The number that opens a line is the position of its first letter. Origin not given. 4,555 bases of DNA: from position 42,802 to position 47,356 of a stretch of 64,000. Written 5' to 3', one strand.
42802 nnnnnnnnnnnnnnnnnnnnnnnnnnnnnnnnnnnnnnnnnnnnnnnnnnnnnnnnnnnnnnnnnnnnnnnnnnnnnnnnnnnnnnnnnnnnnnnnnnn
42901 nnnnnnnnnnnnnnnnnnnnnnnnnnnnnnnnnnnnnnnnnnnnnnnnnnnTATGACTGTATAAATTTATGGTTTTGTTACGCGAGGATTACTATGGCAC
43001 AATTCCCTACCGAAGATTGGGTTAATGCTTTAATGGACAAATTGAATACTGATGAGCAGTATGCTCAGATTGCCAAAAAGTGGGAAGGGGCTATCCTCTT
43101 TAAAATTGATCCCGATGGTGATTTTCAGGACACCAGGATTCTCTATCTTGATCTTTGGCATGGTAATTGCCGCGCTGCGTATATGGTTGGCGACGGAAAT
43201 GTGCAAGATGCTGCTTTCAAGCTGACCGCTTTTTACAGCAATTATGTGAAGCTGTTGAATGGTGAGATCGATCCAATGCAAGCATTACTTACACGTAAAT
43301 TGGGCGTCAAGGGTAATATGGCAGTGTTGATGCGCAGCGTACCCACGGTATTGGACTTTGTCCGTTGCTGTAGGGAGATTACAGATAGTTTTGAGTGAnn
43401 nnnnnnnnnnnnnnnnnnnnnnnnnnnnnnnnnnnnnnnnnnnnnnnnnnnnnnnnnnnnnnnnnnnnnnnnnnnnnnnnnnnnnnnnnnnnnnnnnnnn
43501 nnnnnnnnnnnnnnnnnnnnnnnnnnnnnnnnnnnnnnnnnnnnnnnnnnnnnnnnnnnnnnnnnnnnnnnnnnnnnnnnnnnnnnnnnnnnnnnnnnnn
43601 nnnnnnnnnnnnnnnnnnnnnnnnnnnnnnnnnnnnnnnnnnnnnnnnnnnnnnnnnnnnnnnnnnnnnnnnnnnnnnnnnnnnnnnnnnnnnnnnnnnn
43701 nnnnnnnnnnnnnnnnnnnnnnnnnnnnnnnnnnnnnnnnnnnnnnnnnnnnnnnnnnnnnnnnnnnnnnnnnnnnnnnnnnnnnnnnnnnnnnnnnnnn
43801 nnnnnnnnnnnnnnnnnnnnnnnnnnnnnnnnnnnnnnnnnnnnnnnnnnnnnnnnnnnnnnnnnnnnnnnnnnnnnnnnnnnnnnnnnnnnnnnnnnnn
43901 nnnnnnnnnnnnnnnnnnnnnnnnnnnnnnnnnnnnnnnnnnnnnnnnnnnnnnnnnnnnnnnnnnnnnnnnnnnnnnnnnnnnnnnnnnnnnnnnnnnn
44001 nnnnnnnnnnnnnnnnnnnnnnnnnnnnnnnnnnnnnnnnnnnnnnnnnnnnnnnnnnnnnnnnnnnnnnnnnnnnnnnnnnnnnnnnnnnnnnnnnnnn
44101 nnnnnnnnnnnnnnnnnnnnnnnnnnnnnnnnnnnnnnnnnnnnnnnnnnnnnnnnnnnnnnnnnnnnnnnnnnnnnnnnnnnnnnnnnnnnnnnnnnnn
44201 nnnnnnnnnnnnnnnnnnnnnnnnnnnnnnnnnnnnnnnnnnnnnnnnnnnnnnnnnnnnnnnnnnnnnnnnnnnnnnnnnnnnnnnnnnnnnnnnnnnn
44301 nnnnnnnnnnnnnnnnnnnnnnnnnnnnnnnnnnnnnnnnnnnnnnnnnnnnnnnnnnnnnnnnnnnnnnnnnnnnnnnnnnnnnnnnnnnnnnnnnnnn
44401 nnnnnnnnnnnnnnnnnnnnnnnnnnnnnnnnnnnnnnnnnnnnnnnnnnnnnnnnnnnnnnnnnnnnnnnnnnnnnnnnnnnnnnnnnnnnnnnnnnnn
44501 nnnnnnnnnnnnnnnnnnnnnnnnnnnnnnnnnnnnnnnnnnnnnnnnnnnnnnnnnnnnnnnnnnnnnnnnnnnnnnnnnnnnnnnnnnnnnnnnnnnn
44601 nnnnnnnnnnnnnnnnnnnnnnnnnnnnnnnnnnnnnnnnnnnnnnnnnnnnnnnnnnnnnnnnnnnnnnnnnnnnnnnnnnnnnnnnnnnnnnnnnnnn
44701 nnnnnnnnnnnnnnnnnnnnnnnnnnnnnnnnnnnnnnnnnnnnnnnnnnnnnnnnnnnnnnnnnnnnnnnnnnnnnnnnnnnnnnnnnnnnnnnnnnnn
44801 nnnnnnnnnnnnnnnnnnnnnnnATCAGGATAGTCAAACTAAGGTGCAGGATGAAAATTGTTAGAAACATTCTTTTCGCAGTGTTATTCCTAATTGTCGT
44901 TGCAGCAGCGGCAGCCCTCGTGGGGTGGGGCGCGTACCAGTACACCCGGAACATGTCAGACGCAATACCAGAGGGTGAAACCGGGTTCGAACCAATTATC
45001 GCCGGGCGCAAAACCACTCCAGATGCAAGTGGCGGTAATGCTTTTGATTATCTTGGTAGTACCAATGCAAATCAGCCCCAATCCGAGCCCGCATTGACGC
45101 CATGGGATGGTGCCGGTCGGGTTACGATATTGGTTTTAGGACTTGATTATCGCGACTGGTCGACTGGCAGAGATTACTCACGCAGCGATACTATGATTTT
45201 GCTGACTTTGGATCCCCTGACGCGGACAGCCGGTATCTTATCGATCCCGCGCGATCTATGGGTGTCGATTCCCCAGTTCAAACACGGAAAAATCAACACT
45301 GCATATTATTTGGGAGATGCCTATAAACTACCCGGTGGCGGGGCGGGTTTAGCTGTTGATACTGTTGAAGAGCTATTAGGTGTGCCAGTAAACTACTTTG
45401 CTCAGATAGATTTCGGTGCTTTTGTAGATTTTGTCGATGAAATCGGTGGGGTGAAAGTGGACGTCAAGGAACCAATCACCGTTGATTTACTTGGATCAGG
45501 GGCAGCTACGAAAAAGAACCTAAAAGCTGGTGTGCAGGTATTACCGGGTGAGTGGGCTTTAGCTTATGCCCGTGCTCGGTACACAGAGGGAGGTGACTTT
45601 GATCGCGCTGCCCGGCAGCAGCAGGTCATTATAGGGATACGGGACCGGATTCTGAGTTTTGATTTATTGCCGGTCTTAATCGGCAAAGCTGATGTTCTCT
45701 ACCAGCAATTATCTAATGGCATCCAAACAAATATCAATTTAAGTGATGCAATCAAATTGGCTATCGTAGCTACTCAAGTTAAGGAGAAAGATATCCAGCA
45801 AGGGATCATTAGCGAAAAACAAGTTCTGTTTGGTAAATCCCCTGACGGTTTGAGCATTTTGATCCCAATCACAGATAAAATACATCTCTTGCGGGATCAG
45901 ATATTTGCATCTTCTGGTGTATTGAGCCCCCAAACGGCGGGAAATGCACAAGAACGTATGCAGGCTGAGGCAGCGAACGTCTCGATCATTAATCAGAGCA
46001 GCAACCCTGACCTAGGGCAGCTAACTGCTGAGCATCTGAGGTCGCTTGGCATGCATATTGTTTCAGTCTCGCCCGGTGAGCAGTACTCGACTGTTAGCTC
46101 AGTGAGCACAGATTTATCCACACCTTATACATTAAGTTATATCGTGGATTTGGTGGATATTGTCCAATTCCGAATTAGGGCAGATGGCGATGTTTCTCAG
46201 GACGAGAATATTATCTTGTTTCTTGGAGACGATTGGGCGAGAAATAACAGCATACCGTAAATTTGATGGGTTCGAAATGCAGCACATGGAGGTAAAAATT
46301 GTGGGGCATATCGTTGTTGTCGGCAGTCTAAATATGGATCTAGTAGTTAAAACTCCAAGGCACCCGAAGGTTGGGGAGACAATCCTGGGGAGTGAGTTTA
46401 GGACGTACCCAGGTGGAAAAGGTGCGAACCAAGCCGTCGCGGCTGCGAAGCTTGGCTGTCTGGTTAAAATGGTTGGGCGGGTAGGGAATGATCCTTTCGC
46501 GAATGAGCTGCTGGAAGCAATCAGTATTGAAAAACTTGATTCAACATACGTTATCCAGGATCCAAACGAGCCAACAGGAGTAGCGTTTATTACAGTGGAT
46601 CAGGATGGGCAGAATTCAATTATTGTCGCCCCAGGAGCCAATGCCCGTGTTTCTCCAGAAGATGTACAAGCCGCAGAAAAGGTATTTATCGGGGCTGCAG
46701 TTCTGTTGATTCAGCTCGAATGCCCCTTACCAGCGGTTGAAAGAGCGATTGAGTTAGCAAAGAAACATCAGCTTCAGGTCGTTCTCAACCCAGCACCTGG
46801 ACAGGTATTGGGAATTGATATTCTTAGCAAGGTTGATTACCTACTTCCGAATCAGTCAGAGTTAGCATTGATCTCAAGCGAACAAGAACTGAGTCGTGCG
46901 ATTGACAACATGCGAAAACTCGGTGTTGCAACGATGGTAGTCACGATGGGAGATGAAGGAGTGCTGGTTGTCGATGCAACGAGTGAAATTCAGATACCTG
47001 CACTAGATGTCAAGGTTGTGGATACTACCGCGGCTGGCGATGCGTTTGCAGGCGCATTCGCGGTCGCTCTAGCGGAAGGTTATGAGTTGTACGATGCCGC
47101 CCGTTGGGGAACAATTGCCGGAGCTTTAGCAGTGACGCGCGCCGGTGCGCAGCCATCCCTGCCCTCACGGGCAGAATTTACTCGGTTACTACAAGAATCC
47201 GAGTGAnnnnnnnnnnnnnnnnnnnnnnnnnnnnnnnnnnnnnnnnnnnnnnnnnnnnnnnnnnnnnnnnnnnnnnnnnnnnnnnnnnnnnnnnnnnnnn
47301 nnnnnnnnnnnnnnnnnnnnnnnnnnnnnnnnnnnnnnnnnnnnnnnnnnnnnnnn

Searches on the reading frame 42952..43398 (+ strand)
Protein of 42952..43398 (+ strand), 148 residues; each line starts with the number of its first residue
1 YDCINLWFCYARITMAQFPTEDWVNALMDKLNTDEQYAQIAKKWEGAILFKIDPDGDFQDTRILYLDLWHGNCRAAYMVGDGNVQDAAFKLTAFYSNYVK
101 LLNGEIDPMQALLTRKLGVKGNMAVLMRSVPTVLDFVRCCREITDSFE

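Call 51: search_protein_families(library=pfam, proteins=[window:42952-43398:+], max_evalue=0.001)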
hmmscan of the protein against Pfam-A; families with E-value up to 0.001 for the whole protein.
window:42952-43398:+ (148 aa): 1 family
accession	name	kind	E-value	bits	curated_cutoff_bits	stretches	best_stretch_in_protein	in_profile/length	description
PF02036.22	SCP2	-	3.3e-13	50.3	21.3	1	27-128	4-95/101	SCP-2 sterol transfer family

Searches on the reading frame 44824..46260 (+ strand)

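Call 27: search_protein_families(library=pfam, proteins=[window:44824-46260:+], max_evalue=0.001)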
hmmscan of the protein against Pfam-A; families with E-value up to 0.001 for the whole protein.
window:44824-46260:+ (478 aa): 1 family
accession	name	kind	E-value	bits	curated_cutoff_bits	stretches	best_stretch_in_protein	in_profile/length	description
PF03816.19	LytR_cpsA_psr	-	3.6e-38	131.5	24.6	1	120-275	1-147/150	LytR_cpsA_psr family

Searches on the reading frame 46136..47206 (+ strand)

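Call 27: search_protein_families(library=pfam, proteins=[window:46136-47206:+], max_evalue=0.001)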
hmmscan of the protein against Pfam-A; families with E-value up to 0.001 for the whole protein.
window:46136-47206:+ (356 aa): 2 families
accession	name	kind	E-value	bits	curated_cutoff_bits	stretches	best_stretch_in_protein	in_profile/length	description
PF00294.29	PfkB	-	8e-72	242.6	25.8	1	58-344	3-301/302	pfkB family carbohydrate kinase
PF08543.17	Phos_pyr_kin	-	5.1e-05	23.2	27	1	223-325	110-224/246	Phosphomethylpyrimidine kinase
